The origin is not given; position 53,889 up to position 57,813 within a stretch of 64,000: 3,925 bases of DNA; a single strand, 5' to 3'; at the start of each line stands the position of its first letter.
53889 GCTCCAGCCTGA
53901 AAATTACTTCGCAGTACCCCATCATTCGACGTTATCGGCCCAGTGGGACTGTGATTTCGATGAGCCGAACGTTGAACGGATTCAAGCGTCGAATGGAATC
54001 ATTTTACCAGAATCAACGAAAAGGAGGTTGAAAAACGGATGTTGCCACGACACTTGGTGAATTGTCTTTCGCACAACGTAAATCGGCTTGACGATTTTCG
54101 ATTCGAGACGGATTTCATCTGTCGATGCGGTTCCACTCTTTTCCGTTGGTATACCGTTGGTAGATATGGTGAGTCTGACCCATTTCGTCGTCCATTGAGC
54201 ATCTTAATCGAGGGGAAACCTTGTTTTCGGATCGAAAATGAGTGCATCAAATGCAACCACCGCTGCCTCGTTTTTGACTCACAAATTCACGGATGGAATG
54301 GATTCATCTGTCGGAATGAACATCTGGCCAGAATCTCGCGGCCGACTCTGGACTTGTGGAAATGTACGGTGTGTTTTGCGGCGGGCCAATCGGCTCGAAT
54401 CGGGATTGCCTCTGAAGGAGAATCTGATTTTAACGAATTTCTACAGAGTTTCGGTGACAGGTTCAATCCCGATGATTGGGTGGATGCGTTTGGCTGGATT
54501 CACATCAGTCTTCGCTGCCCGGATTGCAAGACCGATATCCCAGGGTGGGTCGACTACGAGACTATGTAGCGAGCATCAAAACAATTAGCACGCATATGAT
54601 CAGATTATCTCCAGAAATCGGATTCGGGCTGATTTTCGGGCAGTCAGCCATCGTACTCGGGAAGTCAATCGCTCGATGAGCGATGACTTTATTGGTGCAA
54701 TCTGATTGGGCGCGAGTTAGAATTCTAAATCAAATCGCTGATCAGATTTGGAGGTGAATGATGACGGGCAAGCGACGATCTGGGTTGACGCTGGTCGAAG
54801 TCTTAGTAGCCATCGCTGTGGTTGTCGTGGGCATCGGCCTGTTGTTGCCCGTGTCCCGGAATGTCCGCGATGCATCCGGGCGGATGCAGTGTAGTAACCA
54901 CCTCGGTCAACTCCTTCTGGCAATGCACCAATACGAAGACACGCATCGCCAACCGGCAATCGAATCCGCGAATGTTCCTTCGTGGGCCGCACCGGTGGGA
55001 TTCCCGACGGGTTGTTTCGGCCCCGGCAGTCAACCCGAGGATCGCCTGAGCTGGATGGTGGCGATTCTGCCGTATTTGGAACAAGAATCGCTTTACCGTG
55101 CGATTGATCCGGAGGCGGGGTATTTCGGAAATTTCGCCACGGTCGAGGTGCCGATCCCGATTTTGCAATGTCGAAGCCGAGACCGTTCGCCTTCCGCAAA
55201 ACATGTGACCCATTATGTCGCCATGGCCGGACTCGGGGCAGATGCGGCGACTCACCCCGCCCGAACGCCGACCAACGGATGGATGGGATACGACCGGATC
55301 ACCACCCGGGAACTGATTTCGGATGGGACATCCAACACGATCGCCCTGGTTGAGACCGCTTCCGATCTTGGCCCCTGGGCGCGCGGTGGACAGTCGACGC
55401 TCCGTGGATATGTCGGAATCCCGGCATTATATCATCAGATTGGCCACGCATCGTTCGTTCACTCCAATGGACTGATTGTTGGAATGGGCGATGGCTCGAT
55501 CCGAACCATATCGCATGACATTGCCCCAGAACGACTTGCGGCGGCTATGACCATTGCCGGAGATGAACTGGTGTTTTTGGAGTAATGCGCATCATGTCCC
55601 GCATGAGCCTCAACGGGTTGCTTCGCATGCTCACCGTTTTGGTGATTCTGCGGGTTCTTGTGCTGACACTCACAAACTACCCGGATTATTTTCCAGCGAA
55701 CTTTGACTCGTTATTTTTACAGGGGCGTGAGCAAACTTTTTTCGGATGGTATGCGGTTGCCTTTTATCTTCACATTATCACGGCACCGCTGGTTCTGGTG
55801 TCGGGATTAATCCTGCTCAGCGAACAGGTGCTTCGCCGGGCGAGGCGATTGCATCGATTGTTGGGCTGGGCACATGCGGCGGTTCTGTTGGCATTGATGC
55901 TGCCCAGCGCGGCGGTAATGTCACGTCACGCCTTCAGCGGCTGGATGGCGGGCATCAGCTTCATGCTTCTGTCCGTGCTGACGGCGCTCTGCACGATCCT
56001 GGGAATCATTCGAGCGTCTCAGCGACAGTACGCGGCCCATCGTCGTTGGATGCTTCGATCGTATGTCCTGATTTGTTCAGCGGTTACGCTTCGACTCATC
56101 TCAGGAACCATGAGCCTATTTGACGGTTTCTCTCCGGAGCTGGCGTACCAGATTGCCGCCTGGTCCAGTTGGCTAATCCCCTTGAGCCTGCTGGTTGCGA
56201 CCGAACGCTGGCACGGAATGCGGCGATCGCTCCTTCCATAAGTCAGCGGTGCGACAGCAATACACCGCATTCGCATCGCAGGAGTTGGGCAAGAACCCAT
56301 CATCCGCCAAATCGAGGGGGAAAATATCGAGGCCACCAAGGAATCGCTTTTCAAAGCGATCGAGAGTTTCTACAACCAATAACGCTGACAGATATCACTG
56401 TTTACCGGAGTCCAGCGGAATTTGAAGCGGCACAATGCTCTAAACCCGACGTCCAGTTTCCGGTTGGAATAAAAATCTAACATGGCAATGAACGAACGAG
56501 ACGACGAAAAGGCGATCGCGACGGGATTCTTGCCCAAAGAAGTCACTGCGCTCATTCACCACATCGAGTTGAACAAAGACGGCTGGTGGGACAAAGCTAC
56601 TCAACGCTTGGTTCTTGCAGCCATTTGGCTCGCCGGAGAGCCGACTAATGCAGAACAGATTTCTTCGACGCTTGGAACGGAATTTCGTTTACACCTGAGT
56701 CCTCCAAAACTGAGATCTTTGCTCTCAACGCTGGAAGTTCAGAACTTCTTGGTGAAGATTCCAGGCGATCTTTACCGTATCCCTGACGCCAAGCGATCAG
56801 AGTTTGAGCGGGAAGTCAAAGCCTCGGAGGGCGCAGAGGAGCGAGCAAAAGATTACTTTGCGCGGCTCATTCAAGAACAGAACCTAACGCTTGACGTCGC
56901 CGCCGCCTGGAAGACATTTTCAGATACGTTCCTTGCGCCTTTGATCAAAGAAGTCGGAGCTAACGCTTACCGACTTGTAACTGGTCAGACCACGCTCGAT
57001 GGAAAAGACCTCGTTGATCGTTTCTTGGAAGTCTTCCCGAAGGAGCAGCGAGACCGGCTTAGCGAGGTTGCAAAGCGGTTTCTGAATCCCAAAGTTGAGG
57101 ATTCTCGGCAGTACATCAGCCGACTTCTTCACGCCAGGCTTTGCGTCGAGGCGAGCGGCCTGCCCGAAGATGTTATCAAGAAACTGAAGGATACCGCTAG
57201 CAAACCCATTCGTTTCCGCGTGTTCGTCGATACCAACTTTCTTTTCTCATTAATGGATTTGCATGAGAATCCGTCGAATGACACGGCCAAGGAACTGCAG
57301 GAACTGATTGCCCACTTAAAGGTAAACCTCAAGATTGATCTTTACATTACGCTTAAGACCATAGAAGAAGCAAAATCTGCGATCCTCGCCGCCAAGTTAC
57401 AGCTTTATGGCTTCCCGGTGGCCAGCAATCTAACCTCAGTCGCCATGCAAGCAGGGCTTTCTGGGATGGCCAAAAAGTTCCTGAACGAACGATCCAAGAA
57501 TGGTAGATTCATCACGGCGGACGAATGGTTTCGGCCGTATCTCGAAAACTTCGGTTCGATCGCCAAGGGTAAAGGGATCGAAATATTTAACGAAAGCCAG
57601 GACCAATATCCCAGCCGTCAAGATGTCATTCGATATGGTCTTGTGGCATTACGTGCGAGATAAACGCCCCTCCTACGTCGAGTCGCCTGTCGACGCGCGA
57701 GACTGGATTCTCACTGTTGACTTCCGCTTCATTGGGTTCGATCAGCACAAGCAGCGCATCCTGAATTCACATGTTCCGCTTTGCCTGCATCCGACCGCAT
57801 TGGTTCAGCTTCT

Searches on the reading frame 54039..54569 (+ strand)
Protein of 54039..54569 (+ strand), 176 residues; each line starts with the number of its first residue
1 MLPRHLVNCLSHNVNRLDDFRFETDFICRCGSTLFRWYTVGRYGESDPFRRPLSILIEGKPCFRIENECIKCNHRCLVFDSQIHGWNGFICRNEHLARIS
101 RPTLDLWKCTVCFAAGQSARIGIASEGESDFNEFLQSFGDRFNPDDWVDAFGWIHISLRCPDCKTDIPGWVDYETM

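Call 5: search_protein_families(library=pfam, proteins=[window:54039-54569:+], max_evalue=0.01)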
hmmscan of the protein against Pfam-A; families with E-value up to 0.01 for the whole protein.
window:54039-54569:+ (176 aa): 0 families

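Call 7: search_protein_families(library=ncbifam, proteins=[window:54039-54569:+], max_evalue=0.1)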
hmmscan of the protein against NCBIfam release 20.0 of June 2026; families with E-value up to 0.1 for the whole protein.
window:54039-54569:+ (176 aa): 0 families

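Call 8: search_protein_families(library=padloc, proteins=[window:54039-54569:+], max_evalue=0.1)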
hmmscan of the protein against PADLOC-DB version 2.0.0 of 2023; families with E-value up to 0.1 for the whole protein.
window:54039-54569:+ (176 aa): 0 families

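Call 9: search_protein_families(library=phrogs, proteins=[window:54039-54569:+], max_evalue=0.1)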
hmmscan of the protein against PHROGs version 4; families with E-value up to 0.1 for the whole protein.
window:54039-54569:+ (176 aa): 0 families

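Call 25: find_homologous_proteins(query=window:54039-54569:+, max_evalue=0.01)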
Query window:54039-54569:+ (176 aa): 3 proteins with E <= 0.01 among 21 candidates.
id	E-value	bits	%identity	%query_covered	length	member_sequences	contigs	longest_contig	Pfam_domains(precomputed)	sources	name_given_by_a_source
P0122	1.3e-123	428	100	100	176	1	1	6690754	-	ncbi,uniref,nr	ncbi:Uncharacterized protein OS=Aneurinibacillus aneurinilyticus ATCC 12856 GN=HMPREF0083_00370 PE=4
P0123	3.7e-69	250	60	100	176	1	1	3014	-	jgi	jgi:hypothetical protein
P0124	5.2e-65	237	59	100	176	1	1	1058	-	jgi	jgi:hypothetical protein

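Call 28: find_encoding_contigs(protein=P0123, flank=5000, max_places=2)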
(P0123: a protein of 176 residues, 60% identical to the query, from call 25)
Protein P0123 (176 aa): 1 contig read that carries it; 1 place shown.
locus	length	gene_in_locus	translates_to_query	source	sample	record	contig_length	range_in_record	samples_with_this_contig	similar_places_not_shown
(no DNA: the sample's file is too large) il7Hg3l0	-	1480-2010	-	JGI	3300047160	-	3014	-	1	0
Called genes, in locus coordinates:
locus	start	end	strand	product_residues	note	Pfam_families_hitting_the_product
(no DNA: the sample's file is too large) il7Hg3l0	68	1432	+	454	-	PF07591:PT-HINT, PF14890:Intein_splicing (faint)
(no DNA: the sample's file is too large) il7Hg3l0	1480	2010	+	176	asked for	-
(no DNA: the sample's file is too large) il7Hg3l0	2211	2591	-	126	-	PF23381:Beta-prop_IFT122_1st, PF24805:EIF3I, PF24814:WD40_Prp19 (weak), PF24817:WD40_WDHD1_1st, PF25047:Beta-prop_TEP1_2nd (weak), PF25173:Beta-prop_WDR3_1st, PF25174:Beta-prop_THOC3, PF25175:Beta-prop_WDR5, +3 more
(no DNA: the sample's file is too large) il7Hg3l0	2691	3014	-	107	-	?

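Call 46: find_related_loci(query=A3, collection=metagenome_contigs, flank=6000)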
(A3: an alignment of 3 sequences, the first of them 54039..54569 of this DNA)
Query A3 (176 aa) in metagenome_contigs; peptide patterns used: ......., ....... (x = any residue, [..] = any of these).
184 stretches matched a pattern; 11 encode a relative of the query (tblastn E <= 1e-3); 11 distinct loci.
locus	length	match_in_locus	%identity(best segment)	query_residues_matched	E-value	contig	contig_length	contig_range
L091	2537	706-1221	35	2-176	3e-36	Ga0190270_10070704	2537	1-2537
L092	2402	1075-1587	37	2-176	1e-34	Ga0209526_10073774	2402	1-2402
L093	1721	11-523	34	2-176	4e-33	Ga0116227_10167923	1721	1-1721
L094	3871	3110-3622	34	2-176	5e-33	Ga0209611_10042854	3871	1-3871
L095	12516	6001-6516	35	2-176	7e-33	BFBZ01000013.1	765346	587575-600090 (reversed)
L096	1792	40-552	34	2-176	6e-33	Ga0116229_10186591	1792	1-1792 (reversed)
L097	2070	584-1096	34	2-176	8e-33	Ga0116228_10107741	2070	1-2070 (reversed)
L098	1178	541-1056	36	2-176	2e-33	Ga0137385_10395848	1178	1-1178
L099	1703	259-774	36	2-176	1e-32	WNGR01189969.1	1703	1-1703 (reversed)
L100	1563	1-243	41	92-176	2e-17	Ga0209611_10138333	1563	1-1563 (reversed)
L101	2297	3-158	45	121-176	4e-10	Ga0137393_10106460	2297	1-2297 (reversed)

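Call 83: find_encoding_contigs(protein=P0124, flank=3000, max_places=3)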
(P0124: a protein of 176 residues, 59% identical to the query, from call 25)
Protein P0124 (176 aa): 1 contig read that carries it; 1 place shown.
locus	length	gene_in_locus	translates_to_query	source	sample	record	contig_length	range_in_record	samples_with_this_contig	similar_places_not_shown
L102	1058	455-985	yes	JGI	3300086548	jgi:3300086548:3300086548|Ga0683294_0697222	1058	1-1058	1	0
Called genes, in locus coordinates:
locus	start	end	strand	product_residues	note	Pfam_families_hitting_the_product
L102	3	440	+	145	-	?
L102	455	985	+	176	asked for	-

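Call 85: search_protein_families(library=pfam, proteins=[L102:3-437:+], max_evalue=1)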
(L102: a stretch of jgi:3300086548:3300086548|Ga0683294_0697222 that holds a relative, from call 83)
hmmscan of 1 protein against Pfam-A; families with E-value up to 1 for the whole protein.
L102:3-437:+ (145 aa): 1 family
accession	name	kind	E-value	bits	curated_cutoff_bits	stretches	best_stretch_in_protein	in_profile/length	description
PF23769.1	Beta-prop_WDR75_2nd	-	0.26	10.5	27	1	15-69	114-165/323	WD repeat-containing protein 75 second beta-propeller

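Call 113: find_related_loci(query=A3, collection=viral_contigs, flank=4000)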
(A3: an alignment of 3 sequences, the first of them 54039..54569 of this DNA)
Query A3 (176 aa) in viral_contigs; peptide patterns used: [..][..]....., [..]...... (x = any residue, [..] = any of these).
38 stretches matched a pattern, but none encodes a relative of the query by tblastn (E <= 1e-3).

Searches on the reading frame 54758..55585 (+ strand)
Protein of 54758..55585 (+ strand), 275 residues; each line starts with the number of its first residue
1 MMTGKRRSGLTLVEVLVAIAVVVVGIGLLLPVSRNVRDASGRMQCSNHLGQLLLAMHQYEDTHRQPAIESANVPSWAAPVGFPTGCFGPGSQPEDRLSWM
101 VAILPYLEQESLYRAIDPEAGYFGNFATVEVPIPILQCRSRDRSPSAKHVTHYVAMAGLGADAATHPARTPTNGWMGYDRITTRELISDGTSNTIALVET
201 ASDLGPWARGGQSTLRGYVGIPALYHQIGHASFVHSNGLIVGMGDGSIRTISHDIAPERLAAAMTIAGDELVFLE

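Call 5: search_protein_families(library=pfam, proteins=[window:54758-55585:+], max_evalue=0.01)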
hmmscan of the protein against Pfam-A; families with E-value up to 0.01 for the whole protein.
window:54758-55585:+ (275 aa): 2 families
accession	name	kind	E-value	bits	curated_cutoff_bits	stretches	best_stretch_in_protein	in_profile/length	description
PF07596.16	SBP_bac_10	-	7.9e-28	98.7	23.3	1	35-206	2-180/268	Protein of unknown function (DUF1559)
PF07963.17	N_methyl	-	2e-05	24.4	21.2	1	5-29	2-26/27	Prokaryotic N-terminal methylation motif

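Call 7: search_protein_families(library=ncbifam, proteins=[window:54758-55585:+], max_evalue=0.1)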
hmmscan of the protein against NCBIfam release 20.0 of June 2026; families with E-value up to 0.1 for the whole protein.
window:54758-55585:+ (275 aa): 5 families
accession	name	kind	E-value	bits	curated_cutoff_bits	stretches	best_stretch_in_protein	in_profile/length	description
TIGR02532.1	IV_pilin_GFxxxE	domain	0.0035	17.1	16.3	1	7-29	1-23/24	prepilin-type N-terminal cleavage/methylation domain-containing protein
TIGR02523.1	type_IV_pilV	equivalog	0.0042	17.6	52.2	1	8-29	2-27/139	type IV pilus modification protein PilV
TIGR01707.1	gspI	equivalog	0.005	17.3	44.35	1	9-44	1-36/101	type II secretion system minor pseudopilin GspI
NF047828.1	T3SSXpsI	equivalog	0.011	15.8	150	1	9-55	3-52/132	type II secretion system protein XpsI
NF041013.1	T4P_ComGE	equivalog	0.016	15.3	49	1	8-38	4-34/83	competence type IV pilus minor pilin ComGE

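Call 8: search_protein_families(library=padloc, proteins=[window:54758-55585:+], max_evalue=0.1)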
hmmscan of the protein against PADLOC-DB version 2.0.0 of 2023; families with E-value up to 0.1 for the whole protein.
window:54758-55585:+ (275 aa): 0 families

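Call 9: search_protein_families(library=phrogs, proteins=[window:54758-55585:+], max_evalue=0.1)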
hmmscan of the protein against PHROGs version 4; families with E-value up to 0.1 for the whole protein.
window:54758-55585:+ (275 aa): 0 families

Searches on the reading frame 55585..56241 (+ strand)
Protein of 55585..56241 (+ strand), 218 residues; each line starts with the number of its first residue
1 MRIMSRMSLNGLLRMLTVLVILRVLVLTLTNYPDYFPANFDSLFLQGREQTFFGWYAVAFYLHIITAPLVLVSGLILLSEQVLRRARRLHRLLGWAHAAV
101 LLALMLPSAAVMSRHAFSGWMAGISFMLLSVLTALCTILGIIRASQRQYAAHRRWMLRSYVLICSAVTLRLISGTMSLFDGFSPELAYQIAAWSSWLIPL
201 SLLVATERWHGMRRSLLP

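Call 5: search_protein_families(library=pfam, proteins=[window:55585-56241:+], max_evalue=0.01)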
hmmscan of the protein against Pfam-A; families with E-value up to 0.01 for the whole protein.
window:55585-56241:+ (218 aa): 2 families
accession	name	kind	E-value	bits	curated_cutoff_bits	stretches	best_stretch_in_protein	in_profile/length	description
PF10067.14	DUF2306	-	1.2e-26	94.1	31.6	1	60-201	1-141/147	Predicted membrane protein (DUF2306)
PF04238.17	DUF420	-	0.00018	22.2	30.5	0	128-177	7-56/130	Protein of unknown function (DUF420)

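Call 7: search_protein_families(library=ncbifam, proteins=[window:55585-56241:+], max_evalue=0.1)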
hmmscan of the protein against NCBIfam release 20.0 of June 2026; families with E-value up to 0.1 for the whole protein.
window:55585-56241:+ (218 aa): 1 family
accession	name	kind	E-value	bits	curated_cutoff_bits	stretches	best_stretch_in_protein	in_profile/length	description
NF033632.1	SLATT_4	domain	0.042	13.7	55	0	84-158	21-97/154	SLATT domain-containing protein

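Call 8: search_protein_families(library=padloc, proteins=[window:55585-56241:+], max_evalue=0.1)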
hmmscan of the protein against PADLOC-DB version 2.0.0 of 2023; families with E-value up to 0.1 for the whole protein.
window:55585-56241:+ (218 aa): 0 families

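Call 9: search_protein_families(library=phrogs, proteins=[window:55585-56241:+], max_evalue=0.1)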
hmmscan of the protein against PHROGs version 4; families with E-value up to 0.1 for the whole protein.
window:55585-56241:+ (218 aa): 0 families

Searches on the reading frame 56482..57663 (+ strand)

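Call 5: search_protein_families(library=pfam, proteins=[window:56482-57663:+], max_evalue=0.01)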
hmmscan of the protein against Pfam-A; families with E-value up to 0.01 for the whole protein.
window:56482-57663:+ (393 aa): 0 families

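Call 7: search_protein_families(library=ncbifam, proteins=[window:56482-57663:+], max_evalue=0.1)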
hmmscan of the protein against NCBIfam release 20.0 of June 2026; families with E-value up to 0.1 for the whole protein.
window:56482-57663:+ (393 aa): 0 families

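Call 8: search_protein_families(library=padloc, proteins=[window:56482-57663:+], max_evalue=0.1)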
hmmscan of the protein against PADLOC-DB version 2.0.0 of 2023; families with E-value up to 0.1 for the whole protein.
window:56482-57663:+ (393 aa): 1 family
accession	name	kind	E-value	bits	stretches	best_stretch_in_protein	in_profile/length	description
PDLC01214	Cas11a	-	0.012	13.9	1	247-289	28-70/117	CAS-I-A; effector_SS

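Call 9: search_protein_families(library=phrogs, proteins=[window:56482-57663:+], max_evalue=0.1)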
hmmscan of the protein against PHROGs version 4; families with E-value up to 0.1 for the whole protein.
window:56482-57663:+ (393 aa): 0 families
